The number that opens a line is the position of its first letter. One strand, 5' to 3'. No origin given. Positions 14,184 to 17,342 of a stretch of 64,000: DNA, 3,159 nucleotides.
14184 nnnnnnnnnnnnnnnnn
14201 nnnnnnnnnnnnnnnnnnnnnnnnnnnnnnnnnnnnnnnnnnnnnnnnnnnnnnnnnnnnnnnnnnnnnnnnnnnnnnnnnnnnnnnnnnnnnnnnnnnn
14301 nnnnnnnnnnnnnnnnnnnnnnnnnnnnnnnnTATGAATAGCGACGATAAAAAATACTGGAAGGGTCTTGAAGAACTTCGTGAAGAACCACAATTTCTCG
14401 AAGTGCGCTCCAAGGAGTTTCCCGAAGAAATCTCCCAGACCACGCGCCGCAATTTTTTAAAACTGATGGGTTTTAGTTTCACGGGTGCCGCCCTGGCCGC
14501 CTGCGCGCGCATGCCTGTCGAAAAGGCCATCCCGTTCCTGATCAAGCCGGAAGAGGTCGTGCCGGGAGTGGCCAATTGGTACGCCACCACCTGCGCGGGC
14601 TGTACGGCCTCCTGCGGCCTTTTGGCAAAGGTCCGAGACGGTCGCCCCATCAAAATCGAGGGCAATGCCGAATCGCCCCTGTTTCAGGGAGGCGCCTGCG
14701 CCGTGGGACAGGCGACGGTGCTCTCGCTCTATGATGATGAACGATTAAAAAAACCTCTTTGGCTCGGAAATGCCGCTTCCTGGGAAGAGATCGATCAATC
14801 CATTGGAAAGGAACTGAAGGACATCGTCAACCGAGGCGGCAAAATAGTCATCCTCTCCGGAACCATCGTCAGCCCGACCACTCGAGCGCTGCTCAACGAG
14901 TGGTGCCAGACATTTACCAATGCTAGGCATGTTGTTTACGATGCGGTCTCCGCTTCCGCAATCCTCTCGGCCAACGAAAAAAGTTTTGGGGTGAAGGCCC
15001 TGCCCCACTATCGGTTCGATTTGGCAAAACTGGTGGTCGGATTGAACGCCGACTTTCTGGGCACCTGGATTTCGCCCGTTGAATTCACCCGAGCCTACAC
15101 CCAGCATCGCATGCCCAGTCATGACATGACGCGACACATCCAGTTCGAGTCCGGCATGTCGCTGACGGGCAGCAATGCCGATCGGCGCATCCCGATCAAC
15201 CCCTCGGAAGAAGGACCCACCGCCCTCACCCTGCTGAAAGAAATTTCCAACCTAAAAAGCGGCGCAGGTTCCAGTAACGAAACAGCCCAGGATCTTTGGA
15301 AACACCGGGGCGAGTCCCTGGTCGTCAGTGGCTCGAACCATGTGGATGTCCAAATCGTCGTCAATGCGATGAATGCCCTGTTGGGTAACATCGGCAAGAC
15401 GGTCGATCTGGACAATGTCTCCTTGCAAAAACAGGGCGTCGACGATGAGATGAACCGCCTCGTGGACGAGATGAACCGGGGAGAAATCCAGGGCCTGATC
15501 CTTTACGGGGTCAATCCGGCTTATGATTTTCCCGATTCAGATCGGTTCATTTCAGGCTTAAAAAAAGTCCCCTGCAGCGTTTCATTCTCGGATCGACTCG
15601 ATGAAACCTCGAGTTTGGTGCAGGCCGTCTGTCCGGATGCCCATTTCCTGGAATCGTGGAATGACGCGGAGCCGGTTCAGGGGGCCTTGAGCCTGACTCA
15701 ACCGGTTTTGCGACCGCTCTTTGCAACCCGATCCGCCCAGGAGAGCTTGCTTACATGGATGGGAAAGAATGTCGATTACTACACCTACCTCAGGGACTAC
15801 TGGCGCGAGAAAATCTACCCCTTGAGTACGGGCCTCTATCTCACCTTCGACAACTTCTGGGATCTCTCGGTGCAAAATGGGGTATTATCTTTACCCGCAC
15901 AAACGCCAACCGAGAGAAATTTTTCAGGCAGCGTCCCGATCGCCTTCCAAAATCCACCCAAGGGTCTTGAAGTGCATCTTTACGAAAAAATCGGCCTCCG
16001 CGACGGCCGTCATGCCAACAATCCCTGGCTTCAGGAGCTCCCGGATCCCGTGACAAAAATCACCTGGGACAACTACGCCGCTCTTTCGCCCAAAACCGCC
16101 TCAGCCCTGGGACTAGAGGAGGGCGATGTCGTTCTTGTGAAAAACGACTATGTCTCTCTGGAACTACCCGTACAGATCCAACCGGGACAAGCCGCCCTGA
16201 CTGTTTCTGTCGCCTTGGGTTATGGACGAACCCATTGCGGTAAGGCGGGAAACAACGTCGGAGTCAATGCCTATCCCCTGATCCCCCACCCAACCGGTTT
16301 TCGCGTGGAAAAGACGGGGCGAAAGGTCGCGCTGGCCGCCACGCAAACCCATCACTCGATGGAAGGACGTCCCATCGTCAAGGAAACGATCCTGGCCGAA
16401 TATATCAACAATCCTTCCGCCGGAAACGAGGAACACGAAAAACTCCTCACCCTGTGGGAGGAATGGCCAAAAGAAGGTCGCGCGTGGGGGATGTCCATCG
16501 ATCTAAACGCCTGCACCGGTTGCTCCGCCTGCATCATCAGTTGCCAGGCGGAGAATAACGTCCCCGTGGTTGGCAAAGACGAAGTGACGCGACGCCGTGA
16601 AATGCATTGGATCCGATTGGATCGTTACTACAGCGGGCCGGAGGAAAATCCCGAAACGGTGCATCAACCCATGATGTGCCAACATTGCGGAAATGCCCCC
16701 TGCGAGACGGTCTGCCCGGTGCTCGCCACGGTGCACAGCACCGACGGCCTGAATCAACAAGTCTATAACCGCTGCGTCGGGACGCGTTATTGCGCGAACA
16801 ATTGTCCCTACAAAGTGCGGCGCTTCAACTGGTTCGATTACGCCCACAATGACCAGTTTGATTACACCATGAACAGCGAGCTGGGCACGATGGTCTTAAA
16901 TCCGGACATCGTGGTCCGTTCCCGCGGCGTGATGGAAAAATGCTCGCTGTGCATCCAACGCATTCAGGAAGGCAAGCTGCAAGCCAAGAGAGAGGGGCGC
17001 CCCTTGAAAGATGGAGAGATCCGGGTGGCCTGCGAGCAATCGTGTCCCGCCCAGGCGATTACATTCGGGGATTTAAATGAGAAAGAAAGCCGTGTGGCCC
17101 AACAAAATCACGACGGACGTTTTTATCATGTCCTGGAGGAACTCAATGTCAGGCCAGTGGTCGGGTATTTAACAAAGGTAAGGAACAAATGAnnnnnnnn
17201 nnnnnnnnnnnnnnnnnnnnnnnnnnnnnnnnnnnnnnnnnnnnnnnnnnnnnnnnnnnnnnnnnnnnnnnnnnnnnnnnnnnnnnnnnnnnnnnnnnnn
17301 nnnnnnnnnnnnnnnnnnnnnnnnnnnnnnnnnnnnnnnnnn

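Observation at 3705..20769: Nitrate reductase operon run-on into a complete alternative complex III (actABCDEF) operon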

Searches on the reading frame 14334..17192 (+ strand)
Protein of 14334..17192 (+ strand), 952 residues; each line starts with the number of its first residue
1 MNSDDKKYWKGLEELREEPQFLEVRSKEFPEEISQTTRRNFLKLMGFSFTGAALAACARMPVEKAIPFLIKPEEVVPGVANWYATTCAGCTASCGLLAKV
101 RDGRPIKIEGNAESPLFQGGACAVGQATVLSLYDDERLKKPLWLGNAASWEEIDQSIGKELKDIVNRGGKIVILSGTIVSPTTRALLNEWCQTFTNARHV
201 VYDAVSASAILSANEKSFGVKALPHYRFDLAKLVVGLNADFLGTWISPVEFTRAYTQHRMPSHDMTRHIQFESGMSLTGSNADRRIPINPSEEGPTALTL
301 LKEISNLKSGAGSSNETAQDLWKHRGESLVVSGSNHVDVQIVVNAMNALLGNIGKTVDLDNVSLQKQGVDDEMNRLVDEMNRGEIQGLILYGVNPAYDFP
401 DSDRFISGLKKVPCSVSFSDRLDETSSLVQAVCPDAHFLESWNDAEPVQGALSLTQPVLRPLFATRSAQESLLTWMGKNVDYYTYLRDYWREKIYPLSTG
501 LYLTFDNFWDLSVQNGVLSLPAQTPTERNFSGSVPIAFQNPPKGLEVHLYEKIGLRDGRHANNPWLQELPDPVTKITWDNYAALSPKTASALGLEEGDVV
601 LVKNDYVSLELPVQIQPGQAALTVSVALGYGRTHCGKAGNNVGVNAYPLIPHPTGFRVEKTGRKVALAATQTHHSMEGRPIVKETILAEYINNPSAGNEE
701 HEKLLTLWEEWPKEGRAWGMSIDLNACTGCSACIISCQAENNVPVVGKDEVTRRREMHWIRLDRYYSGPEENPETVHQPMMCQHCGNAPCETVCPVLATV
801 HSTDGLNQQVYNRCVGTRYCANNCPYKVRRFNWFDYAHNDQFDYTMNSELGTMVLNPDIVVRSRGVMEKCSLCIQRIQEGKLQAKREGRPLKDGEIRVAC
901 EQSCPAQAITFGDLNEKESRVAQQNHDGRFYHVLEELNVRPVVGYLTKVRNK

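Call 4: search_protein_families(library=pfam, proteins=[window:14334-17192:+])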
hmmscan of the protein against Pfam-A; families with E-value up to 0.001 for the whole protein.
window:14334-17192:+ (952 aa): 7 families
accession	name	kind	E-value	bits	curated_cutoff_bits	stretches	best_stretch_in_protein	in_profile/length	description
PF12838.12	Fer4_7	-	1.3e-11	45.2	27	1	727-796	2-50/52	4Fe-4S dicluster domain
PF13247.11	Fer4_11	-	5.2e-09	36.6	26.2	1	777-833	5-63/100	4Fe-4S dicluster domain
PF04879.21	Molybdop_Fe4S4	-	5.5e-09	36.3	22.7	1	82-129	3-50/55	Molybdopterin oxidoreductase Fe4S4 domain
PF01568.27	Molydop_binding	-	1.5e-06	28.6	26.8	1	580-642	30-87/110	Molydopterin dinucleotide binding domain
PF13187.11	Fer4_9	-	1.1e-05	25.7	27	1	726-796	1-49/52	4Fe-4S dicluster domain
PF13183.11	Fer4_8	-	1.2e-05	26.2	27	0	724-796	2-66/68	4Fe-4S dicluster domain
PF13237.11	Fer4_10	-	2.1e-05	24.8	25.5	0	720-795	2-53/53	4Fe-4S dicluster domain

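Call 6: search_protein_families(library=ncbifam, proteins=[window:14334-17192:+])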
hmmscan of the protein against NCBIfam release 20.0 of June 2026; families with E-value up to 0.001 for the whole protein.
window:14334-17192:+ (952 aa): 32 families (the best 25 are shown)
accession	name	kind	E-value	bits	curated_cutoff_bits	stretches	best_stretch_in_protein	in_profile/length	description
NF041782.1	mnquin_red_QrcC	equivalog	7.5e-60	202.5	400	1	718-948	1-227/239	menaquinone reductase iron-sulfur cluster-binding subunit QrcC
NF041783.2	mnquin_red_QrcB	equivalog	2.6e-39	135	440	2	79-310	49-281/695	menaquinone reductase molybdopterin-binding-like subunit QrcB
NF045797.1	DsrO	equivalog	2.9e-38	131.6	200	1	713-946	39-234/235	sulfate reduction electron transfer complex DsrMKJOP subunit DsrO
TIGR03149.1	cyt_nit_nrfC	equivalog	1.7e-26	93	377.6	2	705-848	26-160/225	cytochrome c nitrite reductase Fe-S protein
NF012032.0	PRK15488.1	equivalog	5.6e-24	84.1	694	2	36-301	3-263/759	thiosulfate reductase PhsA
NF011569.0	PRK14993.1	equivalog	4.4e-22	78.7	416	1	716-832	42-150/244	tetrathionate reductase subunit TtrB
NF041715.1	arsenate_red_ArrB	equivalog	2e-21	76.6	450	1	718-945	3-224/233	arsenate respiratory reductase iron-sulfur subunit ArrB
NF041714.1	arsenate_red_ArrA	equivalog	2.6e-19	68.9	1600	1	36-148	3-116/848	arsenate respiratory reductase molybdopterin-containing subunit ArrA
TIGR02951.1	DMSO_dmsB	equivalog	7.6e-17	61.8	214.1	1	718-832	2-115/161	DMSO/selenate family reductase complex B subunit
NF008134.0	PRK10882.1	equivalog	1.5e-15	57.1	263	1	713-836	34-168/329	hydrogenase 2 operon protein HybA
NF038355.1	FDH3_beta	equivalog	1.9e-14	54.1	240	1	722-880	7-128/180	formate dehydrogenase FDH3 subunit beta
TIGR01553.1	formate-DH-alph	equivalog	6.1e-13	47.4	814.2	1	36-154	2-124/1009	formate dehydrogenase-N subunit alpha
NF045715.1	sulf_resp_HmcB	equivalog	1.1e-11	44.4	420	1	718-833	37-158/307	sulfate respiration complex iron-sulfur protein HmcB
TIGR04519.1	MoCo_extend_TAT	equivalog_domain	3.5e-11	42.9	20.6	1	6-43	1-45/45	TAT-variant-translocated molybdopterin oxidoreductase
TIGR01591.1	Fdh-alpha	equivalog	1.9e-10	39.5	666.25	1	85-171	1-91/672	formate dehydrogenase subunit alpha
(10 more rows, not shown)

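Call 10: find_related_loci(query=window:14334-17192:+, collection=genome_contigs, flank=10000)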
Query window:14334-17192:+ (952 aa) in genome_contigs; peptide patterns used: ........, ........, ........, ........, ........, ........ (x = any residue, [..] = any of these).
599 stretches matched a pattern (row limit reached: there are more); 592 encode a relative of the query (tblastn E <= 1e-3); the best 80 are kept; 80 distinct loci.
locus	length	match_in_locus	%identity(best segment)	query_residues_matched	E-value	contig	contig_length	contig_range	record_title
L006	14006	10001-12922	75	1-951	0e+0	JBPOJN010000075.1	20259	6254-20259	MAG: Myxococcota bacterium isolate MAG_483 c_000000618977, whole genome shotgun sequence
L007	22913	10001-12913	58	8-952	0e+0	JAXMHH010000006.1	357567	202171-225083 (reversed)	MAG: bacterium isolate STL-UBA1 C1.96.fa-6, whole genome shotgun sequence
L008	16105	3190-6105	58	8-951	0e+0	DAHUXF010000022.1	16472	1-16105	MAG TPA_asm: Acidobacteriaceae bacterium isolate clean1646 NODE_22_length_16472_cov_2.104727, whole genome shotgun seque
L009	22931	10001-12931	57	8-951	0e+0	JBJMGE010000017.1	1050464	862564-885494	MAG: Terriglobales bacterium isolate H1_18_all_fractions_metab_conc_57_55_29 k255_7803536, whole genome shotgun sequence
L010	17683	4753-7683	57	8-951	0e+0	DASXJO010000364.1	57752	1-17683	MAG TPA_asm: Candidatus Angelobacter sp. isolate SMAG_U5250 k141_693577, whole genome shotgun sequence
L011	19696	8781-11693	57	8-950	0e+0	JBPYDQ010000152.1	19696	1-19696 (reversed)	MAG: Terriglobales bacterium isolate Bin.010.fastaField_forest_FP2 k127_1134467, whole genome shotgun sequence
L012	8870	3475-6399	57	8-950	0e+0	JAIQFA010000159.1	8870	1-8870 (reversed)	MAG: Terriglobia bacterium isolate SRVP_18 SR-VP_26_10_2019_B_40cm_scaffold_8665, whole genome shotgun sequence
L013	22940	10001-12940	56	7-951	0e+0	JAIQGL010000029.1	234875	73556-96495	MAG: Terriglobia bacterium isolate S3 SRVP18_trench_7_20cm_scaffold_115, whole genome shotgun sequence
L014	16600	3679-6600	58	8-951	0e+0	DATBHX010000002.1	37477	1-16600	MAG TPA_asm: Candidatus Angelobacter sp. isolate SMAG_U3879 k141_2077709, whole genome shotgun sequence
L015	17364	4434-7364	57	8-951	0e+0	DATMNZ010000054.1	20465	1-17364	MAG TPA_asm: Candidatus Saccharimonadales bacterium isolate SMAG_U12863 k141_3300690, whole genome shotgun sequence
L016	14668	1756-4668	57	8-951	0e+0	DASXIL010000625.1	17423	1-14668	MAG TPA_asm: Candidatus Angelobacter sp. isolate SMAG_U5220 k141_4804356, whole genome shotgun sequence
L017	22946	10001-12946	56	4-951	0e+0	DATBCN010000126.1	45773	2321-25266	MAG TPA_asm: Candidatus Angelobacter sp. isolate SMAG_U5786 k141_2493910, whole genome shotgun sequence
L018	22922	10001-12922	57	8-951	0e+0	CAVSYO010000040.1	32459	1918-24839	MAG: Terriglobia bacterium isolate MFD05513.bin.2.127 genome assembly, contig: contig_5826, whole genome shotgun sequenc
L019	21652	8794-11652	56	8-952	0e+0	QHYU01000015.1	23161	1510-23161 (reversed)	MAG: Acidobacteria bacterium isolate gp2 AA80 14_0903_12_30cm_scaffold_3119_curated, whole genome shotgun sequence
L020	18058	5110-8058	55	8-951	0e+0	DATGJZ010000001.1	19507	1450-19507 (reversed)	MAG TPA_asm: Candidatus Angelobacter sp. isolate SMAG_U9846 k141_208824, whole genome shotgun sequence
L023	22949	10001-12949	54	4-951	0e+0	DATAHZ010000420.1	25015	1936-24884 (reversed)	MAG TPA_asm: Kofleriaceae bacterium isolate SMAG_U6870 k141_1843008, whole genome shotgun sequence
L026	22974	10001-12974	59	5-952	0e+0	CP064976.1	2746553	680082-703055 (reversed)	MAG: Deltaproteobacteria bacterium isolate EsbW_18-Q3-R4-48_MAXAC.279_cln chromosome, complete genome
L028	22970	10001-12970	52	1-952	0e+0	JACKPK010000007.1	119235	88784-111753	MAG: Deltaproteobacteria bacterium isolate HK-STAS-UBA10199-2 HK-STAS-UBA10199-2_7, whole genome shotgun sequence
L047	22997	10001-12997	49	5-951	0e+0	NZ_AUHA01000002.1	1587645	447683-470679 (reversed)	Daejeonella oryzae DSM 19973 G521DRAFT_scaffold00001.1_C, whole genome shotgun sequence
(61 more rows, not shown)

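Call 28: search_protein_families(library=pfam, proteins=[L009:16728-19592:+, L009:7678-8577:+, L009:8574-9302:+, L028:20118-22403:+, L028:17726-19306:-, L028:19386-20114:+, L028:17343-17717:+, L026:16721-18019:+, L009:5494-6624:+, L028:22462-22842:+])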
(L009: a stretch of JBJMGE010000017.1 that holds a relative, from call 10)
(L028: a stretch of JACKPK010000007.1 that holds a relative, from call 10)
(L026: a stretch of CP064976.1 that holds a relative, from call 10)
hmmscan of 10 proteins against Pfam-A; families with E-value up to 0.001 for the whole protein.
L009:16728-19592:+ (954 aa): 3 families
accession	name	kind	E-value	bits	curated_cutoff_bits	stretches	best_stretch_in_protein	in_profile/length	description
PF13205.12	Big_5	-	2.9e-06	28.4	23.6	1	807-902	8-104/105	Bacterial Ig-like domain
PF14522.11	Cytochrome_C7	-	0.00029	21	24.8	0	337-410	29-66/67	Cytochrome c7 and related cytochrome c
PF13442.11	Cytochrome_CBB3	-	0.00032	21.4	27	0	402-418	10-26/68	Cytochrome C oxidase, cbb3-type, subunit III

L009:7678-8577:+ (299 aa): 2 families
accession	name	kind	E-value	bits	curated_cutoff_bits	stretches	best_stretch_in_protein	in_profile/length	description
PF00034.26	Cytochrom_C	-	2.8e-12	48.2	21.3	1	65-148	5-86/90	Cytochrome c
PF13442.11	Cytochrome_CBB3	-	1.4e-11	45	27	1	64-148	6-68/68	Cytochrome C oxidase, cbb3-type, subunit III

L009:8574-9302:+ (242 aa): 1 family
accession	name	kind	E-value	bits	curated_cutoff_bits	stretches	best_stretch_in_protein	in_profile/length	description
PF02665.19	Nitrate_red_gam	-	1e-30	107.4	22.9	1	4-205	2-203/217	Nitrate reductase gamma subunit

L028:20118-22403:+ (761 aa): 2 families
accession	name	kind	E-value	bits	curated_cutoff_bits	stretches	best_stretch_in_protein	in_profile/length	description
PF00115.25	COX1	-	1.6e-63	215.6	34.8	1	278-723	2-436/436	Cytochrome C and Quinol oxidase polypeptide I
PF22085.1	NorB_cytochrome_c-like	-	1.2e-61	208.7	29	1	36-214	1-181/181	Nitric oxide reductase subunit B, cytochrome c-like domain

L028:17726-19306:- (526 aa): 8 families
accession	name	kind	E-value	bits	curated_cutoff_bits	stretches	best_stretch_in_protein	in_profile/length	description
PF00158.32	Sigma54_activat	-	1.2e-66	224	20.2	1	200-364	2-166/168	Sigma-54 interaction domain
PF25601.1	AAA_lid_14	-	1.6e-19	69.9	27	1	372-432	2-62/87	AAA+ ATPase lid domain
PF14532.12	Sigma54_activ_2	-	1.4e-18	67.9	25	1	200-370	1-138/138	Sigma-54 interaction domain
PF01590.32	GAF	-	5e-13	50.2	22.4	1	30-163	6-132/133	GAF domain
PF13185.12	GAF_2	-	3.3e-11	44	28.6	1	30-164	8-135/136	GAF domain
PF07728.20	AAA_5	-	2.3e-07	31.3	22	1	222-348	1-127/139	AAA domain (dynein-related subfamily)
PF01078.27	Mg_chelatase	-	2.2e-06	27.7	20.3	1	278-341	93-158/207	Magnesium chelatase, subunit ChlI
PF02954.25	HTH_8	-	1.4e-05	25.1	22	1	483-518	2-37/42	Bacterial regulatory protein, Fis family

L028:19386-20114:+ (242 aa): 2 families
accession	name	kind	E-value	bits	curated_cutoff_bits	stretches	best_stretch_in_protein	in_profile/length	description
PF01814.28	Hemerythrin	-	1.8e-20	74.1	25.3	1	94-232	3-126/127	Hemerythrin HHE cation binding domain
PF04405.19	ScdA_N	-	4.9e-13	48.9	32.5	1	27-63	4-40/56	Domain of Unknown function (DUF542)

L028:17343-17717:+ (124 aa): 1 family
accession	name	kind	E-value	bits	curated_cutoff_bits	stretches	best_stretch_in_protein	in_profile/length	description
PF08859.16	DGC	-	8.4e-33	113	27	1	11-115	1-105/106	DGC domain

L026:16721-18019:+ (432 aa): 2 families
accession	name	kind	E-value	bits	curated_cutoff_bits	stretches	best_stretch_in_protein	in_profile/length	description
PF13635.12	DUF4143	-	7.9e-34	117.1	28.1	1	222-383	2-160/160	Domain of unknown function (DUF4143)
PF13173.12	AAA_14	-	7.4e-26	91.1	27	1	18-151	2-129/129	AAA domain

L009:5494-6624:+ (376 aa): 2 families
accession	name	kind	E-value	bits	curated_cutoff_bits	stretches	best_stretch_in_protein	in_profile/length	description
PF04986.18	Y2_Tnp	-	9e-36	124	20.9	1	146-318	3-179/183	Putative transposase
PF14319.11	Zn_Tnp_IS91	-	5.3e-14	52.4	26.3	1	29-105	12-90/90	Transposase zinc-binding domain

L028:22462-22842:+ (126 aa): 0 families

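Call 59: search_solved_structures(query=window:14334-17192:+, max_evalue=1e-10)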
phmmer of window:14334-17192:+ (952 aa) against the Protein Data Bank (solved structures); distinct sequences matched with E-value up to 1e-10: 8.
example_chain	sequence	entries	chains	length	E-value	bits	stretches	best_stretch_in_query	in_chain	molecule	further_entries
6btm_B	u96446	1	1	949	9.9e-213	711.9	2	60-769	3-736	Alternative Complex III subunit B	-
6lod_B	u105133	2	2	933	6.2e-199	666.3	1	59-951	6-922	Fe-S-cluster-containing hydrogenase components 1-like protein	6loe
8k9e_B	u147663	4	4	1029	1.1e-194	652.2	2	608-951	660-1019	Fe-S-cluster-containing hydrogenase components 1-like protein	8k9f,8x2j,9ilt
6f0k_B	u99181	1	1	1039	1.4e-188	632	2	636-951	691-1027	Fe-S-cluster-containing hydrogenase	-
6cz7_B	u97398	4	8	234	3e-17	65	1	718-925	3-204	4Fe-4S ferredoxin, iron-sulfur binding domain protein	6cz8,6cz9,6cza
2vpw_B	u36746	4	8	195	3.4e-16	61.5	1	718-836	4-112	NRFC PROTEIN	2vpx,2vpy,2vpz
6cz7_A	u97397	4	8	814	1.1e-15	59.8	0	77-152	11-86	ArrA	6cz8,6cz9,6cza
2vpw_A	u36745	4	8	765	3.8e-13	51.4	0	38-144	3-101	THIOSULFATE REDUCTASE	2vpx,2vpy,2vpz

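Call 64: list_cluster_members(proteins=[P0001, window:14334-17192:+, window:8153-9643:+])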
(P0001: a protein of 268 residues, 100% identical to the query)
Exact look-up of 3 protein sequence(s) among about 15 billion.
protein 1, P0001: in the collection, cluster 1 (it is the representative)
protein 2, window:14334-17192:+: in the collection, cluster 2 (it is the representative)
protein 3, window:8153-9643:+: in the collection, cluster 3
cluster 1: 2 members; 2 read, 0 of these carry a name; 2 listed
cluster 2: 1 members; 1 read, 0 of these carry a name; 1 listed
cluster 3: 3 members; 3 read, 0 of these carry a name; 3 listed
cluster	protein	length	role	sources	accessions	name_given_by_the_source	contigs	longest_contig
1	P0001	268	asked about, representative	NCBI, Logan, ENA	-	-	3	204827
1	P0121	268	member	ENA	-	-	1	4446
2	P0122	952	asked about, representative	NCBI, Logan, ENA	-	-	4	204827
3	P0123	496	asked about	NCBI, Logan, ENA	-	-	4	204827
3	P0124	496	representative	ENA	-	-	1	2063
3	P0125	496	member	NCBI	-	-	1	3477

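Call 69: search_protein_families(library=ncbifam, proteins=[L009:8574-9302:+, L009:7678-8577:+, L009:16728-19592:+], max_evalue=0.001)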
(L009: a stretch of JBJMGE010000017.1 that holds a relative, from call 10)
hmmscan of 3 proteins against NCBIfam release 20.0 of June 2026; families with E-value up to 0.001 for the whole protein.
L009:8574-9302:+ (242 aa): 1 family
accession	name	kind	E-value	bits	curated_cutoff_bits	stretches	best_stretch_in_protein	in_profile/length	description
TIGR00351.1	narI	equivalog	4.4e-13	49.6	105.55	1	4-200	6-205/225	respiratory nitrate reductase subunit gamma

L009:7678-8577:+ (299 aa): 10 families
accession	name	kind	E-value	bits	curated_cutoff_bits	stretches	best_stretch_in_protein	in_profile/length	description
TIGR02603.1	CxxCH_TIGR02603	domain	1.6e-12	47.6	68.15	1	66-111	8-54/134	putative heme-binding domain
TIGR04485.1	thiosulf_SoxX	equivalog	6.2e-12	46.1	61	1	72-148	5-75/78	sulfur oxidation c-type cytochrome SoxX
NF050122.1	bc1_QcrC_actin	exception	7.6e-08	32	200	1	34-206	11-160/253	cytochrome bc1 complex diheme cytochrome c subunit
NF045773.1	cytochro_C550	exception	2.5e-07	30.7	125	0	51-107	37-95/118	cytochrome c550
NF045774.1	cytochro_C551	exception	1.5e-06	28.1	118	0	39-104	16-82/110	cytochrome c551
TIGR03872.1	cytochrome_MoxG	equivalog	5.9e-06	26.5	147.8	0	186-262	50-125/133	cytochrome c(L), periplasmic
TIGR00782.1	ccoP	equivalog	8e-06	25.4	179.95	1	63-211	109-234/285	cytochrome-c oxidase, cbb3-type subunit III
NF052248.1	SorU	equivalog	3.4e-05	24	100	0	190-212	12-34/72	SorU family sulfite dehydrogenase c-type cytochrome subunit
NF043008.1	Cyt550_Brdyrhiz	equivalog_domain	0.00015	21.9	240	0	34-95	4-62/131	cytochrome c-550 CycA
NF045930.1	Cytc6PetJCyano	equivalog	0.001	19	135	0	61-114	28-79/110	cytochrome c6 PetJ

L009:16728-19592:+ (954 aa): 0 families
